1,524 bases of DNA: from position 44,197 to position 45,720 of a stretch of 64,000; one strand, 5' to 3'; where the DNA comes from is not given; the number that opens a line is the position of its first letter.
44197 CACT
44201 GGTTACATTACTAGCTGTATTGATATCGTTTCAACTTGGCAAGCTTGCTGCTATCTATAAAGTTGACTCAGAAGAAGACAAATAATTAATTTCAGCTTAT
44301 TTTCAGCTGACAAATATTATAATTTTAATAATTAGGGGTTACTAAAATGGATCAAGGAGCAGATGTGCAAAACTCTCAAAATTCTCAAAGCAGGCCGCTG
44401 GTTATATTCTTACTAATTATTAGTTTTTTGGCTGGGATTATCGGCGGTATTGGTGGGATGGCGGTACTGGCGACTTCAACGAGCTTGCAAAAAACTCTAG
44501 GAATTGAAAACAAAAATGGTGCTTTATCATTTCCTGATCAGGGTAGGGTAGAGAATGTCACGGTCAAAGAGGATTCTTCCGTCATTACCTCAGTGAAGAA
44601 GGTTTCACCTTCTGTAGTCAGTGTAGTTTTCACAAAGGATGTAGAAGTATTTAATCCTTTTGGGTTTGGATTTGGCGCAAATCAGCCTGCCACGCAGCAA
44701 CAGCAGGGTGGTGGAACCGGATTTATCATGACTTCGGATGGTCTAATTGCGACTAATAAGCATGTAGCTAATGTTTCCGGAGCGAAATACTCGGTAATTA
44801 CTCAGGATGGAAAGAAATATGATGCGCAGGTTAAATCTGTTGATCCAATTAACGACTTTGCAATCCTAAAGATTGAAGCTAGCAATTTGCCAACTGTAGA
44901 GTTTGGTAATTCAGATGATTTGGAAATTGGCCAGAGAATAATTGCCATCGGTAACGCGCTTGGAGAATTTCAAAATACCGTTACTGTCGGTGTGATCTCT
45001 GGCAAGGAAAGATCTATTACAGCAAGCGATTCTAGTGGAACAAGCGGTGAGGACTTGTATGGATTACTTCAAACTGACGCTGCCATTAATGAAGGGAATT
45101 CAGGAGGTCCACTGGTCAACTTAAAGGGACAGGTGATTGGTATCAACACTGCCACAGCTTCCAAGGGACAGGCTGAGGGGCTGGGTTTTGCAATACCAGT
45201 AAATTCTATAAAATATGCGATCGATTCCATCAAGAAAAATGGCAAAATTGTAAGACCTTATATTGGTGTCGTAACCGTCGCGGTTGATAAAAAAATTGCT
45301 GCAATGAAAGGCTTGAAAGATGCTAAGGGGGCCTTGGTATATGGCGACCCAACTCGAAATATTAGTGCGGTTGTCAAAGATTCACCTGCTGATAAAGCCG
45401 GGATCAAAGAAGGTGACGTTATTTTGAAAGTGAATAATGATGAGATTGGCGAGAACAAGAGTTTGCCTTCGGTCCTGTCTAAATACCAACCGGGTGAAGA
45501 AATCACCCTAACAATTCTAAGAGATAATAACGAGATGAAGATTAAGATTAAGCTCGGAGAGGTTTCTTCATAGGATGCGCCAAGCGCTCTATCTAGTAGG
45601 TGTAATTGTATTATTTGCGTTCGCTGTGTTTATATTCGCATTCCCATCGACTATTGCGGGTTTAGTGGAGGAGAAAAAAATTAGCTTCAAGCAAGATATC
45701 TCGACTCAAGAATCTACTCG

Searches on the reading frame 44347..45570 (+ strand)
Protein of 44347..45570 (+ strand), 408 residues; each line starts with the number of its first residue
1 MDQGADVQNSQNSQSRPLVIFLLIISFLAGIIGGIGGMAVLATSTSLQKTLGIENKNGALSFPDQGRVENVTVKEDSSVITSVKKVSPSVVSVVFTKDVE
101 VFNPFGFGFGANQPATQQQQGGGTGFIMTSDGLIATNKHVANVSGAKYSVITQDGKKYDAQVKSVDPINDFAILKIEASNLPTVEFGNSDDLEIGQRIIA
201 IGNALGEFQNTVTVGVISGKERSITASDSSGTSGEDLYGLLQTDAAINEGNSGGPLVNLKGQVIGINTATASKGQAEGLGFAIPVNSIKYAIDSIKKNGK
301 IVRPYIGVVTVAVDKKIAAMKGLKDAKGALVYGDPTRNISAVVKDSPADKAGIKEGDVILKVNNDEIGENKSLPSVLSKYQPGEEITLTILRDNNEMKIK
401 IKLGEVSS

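Call 81: search_protein_families(library=pfam, proteins=[window:44347-45570:+], max_evalue=0.00001)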
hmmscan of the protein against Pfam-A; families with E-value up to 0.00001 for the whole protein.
window:44347-45570:+ (408 aa): 5 families
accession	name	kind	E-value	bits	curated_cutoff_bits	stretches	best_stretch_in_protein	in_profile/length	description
PF13365.12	Trypsin_2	-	1.1e-30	107.7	27.6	1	123-266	1-144/144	Trypsin-like peptidase domain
PF00089.32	Trypsin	-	1.1e-16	61.7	20.6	1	123-292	27-220/220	Trypsin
PF13180.12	PDZ_2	-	2.4e-15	57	27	1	305-403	2-80/80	PDZ domain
PF17820.7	PDZ_6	-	4e-11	42.9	27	1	339-392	2-54/54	PDZ domain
PF00595.29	PDZ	-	1.2e-07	32.4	23.2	1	334-391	24-81/81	PDZ domain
